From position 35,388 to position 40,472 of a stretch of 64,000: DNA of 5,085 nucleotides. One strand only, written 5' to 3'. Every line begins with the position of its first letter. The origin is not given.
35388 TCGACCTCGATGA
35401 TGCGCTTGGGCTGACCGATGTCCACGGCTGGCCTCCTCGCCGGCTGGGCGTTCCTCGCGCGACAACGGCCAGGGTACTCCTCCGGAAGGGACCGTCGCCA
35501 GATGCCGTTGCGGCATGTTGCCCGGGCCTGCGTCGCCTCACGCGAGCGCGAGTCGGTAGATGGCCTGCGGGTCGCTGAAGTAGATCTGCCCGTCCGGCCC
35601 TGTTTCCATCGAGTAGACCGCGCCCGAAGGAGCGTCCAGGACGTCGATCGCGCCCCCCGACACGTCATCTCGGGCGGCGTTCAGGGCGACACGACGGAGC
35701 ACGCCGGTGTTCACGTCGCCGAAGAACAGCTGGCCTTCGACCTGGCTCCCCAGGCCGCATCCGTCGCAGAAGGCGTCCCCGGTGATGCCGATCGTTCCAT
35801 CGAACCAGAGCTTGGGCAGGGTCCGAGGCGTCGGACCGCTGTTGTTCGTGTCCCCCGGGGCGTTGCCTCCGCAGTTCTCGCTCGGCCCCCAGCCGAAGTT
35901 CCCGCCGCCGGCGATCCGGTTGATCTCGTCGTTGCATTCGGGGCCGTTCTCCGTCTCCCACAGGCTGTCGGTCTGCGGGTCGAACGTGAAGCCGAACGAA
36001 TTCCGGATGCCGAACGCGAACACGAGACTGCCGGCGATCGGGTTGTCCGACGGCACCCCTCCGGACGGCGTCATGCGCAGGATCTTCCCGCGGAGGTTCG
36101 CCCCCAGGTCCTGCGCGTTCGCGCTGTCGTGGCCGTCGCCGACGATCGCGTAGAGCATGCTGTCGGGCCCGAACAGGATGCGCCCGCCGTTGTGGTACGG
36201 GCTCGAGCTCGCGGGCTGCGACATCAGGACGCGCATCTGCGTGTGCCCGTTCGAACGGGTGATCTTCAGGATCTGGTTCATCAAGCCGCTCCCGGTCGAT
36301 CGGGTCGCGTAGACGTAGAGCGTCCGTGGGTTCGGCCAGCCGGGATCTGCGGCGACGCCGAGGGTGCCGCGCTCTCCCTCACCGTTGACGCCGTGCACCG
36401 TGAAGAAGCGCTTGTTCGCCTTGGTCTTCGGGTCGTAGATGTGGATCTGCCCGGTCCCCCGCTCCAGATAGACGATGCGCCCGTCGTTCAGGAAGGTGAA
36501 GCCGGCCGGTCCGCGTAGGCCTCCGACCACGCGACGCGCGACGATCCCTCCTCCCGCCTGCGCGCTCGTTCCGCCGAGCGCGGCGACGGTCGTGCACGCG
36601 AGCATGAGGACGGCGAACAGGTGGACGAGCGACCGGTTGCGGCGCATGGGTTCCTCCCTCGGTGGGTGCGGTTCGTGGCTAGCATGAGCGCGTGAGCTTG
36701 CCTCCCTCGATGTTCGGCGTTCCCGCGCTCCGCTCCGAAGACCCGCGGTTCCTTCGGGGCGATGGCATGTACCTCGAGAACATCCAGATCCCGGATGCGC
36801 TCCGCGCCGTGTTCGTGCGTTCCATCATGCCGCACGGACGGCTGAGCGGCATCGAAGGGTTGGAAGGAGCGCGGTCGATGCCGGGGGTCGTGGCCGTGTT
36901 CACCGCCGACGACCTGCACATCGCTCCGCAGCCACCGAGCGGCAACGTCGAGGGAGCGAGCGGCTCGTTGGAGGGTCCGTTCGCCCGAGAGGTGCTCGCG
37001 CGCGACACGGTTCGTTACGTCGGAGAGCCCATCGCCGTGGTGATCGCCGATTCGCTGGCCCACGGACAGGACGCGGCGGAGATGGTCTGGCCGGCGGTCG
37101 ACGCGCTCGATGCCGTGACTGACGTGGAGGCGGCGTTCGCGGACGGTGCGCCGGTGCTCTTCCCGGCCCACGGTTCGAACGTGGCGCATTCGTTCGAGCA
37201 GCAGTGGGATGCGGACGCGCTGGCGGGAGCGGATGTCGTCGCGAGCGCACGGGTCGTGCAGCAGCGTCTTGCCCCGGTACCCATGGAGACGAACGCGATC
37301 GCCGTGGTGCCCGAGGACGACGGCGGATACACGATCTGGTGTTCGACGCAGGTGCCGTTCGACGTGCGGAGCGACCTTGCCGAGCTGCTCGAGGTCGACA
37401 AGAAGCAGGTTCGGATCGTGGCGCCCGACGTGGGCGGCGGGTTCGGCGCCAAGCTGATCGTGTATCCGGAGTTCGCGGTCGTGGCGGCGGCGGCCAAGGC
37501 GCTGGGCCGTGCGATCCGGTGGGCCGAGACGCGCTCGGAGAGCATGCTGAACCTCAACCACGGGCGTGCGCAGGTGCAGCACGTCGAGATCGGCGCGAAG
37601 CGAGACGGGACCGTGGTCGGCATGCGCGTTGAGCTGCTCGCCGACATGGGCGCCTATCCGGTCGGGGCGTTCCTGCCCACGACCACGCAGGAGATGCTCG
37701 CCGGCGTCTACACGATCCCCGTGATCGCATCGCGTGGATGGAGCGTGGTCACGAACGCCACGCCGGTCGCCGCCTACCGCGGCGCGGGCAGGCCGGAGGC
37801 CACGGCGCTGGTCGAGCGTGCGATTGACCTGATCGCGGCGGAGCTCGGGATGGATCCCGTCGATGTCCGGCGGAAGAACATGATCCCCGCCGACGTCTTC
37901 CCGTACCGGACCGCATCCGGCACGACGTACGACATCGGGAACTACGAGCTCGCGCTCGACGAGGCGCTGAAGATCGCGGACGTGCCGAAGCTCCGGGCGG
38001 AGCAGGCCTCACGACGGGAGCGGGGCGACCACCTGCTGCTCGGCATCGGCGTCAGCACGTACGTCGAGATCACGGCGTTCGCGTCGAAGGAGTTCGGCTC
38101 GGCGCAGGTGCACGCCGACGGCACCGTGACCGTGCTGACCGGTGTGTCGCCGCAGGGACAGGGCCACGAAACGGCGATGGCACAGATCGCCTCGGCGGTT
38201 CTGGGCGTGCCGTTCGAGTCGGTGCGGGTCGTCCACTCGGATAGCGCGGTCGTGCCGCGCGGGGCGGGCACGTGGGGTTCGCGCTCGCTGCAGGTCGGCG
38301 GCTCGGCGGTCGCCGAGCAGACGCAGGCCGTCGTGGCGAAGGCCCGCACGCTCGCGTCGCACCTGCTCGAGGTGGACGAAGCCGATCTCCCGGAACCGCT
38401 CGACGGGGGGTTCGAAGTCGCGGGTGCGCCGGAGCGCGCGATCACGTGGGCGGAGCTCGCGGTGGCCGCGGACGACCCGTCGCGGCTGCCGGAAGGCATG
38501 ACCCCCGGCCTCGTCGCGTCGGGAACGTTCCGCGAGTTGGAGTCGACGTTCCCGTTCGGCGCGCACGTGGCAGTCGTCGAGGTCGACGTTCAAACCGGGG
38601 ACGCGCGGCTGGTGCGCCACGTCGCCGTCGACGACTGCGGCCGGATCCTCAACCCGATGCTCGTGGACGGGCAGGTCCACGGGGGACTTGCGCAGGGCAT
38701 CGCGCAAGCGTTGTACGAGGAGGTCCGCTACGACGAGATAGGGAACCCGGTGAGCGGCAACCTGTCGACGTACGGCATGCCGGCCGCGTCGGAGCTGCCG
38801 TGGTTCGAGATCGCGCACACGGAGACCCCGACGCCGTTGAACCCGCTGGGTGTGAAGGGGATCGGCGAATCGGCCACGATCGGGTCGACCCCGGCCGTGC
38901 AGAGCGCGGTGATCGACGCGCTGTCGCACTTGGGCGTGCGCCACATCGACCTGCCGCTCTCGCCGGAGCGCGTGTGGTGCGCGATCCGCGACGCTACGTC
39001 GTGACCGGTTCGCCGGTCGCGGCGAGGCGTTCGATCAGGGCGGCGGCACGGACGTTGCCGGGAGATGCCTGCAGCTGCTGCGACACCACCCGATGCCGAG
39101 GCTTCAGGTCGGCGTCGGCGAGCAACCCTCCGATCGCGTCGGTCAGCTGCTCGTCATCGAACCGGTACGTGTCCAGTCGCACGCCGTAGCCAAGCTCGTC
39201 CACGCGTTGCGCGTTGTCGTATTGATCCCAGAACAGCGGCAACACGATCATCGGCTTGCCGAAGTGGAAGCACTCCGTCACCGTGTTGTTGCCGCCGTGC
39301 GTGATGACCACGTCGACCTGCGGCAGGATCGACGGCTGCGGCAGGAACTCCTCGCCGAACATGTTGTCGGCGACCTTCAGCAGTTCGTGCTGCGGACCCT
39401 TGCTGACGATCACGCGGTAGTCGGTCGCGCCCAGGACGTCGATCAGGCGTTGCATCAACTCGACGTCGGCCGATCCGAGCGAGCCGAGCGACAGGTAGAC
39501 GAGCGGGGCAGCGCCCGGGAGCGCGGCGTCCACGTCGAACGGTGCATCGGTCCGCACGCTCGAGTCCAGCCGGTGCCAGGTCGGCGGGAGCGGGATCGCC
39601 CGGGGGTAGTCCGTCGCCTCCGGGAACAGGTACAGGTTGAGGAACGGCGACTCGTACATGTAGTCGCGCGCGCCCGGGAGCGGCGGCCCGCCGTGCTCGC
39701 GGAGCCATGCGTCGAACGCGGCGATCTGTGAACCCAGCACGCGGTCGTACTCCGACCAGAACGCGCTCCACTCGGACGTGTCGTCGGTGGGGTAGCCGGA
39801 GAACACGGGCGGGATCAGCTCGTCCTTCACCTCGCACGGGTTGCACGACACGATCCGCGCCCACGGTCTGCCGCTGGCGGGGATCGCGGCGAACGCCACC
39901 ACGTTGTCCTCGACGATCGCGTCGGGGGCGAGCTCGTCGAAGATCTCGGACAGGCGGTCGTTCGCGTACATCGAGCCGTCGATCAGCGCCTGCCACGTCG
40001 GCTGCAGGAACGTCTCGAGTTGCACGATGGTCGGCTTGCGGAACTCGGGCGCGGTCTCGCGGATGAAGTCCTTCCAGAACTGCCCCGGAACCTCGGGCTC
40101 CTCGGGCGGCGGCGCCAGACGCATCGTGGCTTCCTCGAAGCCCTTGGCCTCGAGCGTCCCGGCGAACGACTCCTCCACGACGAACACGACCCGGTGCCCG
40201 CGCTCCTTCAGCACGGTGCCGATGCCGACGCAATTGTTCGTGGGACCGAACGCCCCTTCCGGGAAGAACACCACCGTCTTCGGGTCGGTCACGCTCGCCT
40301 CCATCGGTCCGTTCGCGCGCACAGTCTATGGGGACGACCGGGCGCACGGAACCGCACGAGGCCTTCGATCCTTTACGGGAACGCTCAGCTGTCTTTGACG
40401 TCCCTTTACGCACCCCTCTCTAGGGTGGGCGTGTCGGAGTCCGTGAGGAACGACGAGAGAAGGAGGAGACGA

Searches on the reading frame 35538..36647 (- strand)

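Call 87: search_protein_families(library=pfam, proteins=[window:35538-36647:-], max_evalue=0.00001)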
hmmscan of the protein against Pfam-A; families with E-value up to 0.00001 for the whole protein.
window:35538-36647:- (369 aa): 1 family
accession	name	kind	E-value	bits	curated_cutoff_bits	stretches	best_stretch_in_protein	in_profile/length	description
PF07995.17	GSDH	-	1.1e-52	179.9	25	1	46-358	3-322/332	Glucose / Sorbosone dehydrogenase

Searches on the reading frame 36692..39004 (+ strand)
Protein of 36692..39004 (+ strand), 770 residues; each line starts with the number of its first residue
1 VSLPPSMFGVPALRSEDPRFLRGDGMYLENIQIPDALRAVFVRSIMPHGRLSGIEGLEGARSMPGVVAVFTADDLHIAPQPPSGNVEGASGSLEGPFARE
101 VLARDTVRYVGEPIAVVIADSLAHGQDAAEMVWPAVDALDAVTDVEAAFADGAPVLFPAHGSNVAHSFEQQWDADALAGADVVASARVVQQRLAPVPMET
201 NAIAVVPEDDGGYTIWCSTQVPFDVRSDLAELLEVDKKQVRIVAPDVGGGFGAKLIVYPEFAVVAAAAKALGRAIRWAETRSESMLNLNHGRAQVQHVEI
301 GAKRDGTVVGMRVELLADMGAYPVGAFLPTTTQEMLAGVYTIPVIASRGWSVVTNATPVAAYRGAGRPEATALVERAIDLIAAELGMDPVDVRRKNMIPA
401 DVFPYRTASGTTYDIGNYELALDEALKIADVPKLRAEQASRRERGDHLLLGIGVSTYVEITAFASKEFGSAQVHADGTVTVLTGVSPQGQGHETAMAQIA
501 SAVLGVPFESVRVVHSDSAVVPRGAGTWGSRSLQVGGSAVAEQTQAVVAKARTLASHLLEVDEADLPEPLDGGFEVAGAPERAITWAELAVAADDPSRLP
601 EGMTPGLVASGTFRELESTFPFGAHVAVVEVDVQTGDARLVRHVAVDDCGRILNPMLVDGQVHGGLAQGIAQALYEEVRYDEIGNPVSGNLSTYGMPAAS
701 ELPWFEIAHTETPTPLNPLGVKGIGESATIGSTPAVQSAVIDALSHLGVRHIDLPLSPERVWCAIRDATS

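Call 85: search_protein_families(library=pfam, proteins=[window:36692-39004:+], max_evalue=0.00001)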
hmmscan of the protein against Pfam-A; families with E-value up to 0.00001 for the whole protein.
window:36692-39004:+ (770 aa): 3 families
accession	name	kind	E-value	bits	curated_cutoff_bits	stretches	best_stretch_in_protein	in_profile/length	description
PF20256.3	MoCoBD_2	-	1.1e-79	268.3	27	1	425-703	2-283/283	Molybdopterin cofactor-binding domain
PF02738.23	MoCoBD_1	-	2.1e-74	250.1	27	1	160-397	5-244/244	Molybdopterin cofactor-binding domain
PF01315.27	Ald_Xan_dh_C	-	1.5e-17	64.3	31.3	1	23-132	2-102/110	Aldehyde oxidase and xanthine dehydrogenase, a/b hammerhead domain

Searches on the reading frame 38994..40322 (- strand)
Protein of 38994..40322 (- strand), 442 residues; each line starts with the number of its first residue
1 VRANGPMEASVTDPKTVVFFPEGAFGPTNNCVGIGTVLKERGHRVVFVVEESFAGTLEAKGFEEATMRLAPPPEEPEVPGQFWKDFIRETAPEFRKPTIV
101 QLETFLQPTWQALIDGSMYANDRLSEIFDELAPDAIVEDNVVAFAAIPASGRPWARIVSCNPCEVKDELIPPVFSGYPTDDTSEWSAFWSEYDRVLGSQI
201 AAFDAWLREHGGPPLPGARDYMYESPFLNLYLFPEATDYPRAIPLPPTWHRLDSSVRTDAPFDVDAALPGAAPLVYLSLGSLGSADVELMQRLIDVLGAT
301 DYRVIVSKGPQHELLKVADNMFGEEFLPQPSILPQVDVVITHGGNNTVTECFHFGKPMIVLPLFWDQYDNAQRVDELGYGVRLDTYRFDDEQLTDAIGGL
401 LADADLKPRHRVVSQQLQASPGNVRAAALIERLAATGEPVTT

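Call 87: search_protein_families(library=pfam, proteins=[window:38994-40322:-], max_evalue=0.00001)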
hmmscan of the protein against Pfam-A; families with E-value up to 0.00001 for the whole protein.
window:38994-40322:- (442 aa): 3 families
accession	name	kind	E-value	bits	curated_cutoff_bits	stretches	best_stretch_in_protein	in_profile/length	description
PF06722.18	EryCIII-like_C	-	6.1e-16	59.2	31.7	1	292-418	2-130/145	Erythromycin biosynthesis protein CIII-like, C-terminal domain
PF00201.24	UDPGT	-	1.4e-15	57.5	19.5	1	270-406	273-411/499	UDP-glucoronosyl and UDP-glucosyl transferase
PF04101.22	Glyco_tran_28_C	-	1e-11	45.6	22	1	319-404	54-144/166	Glycosyltransferase family 28 C-terminal domain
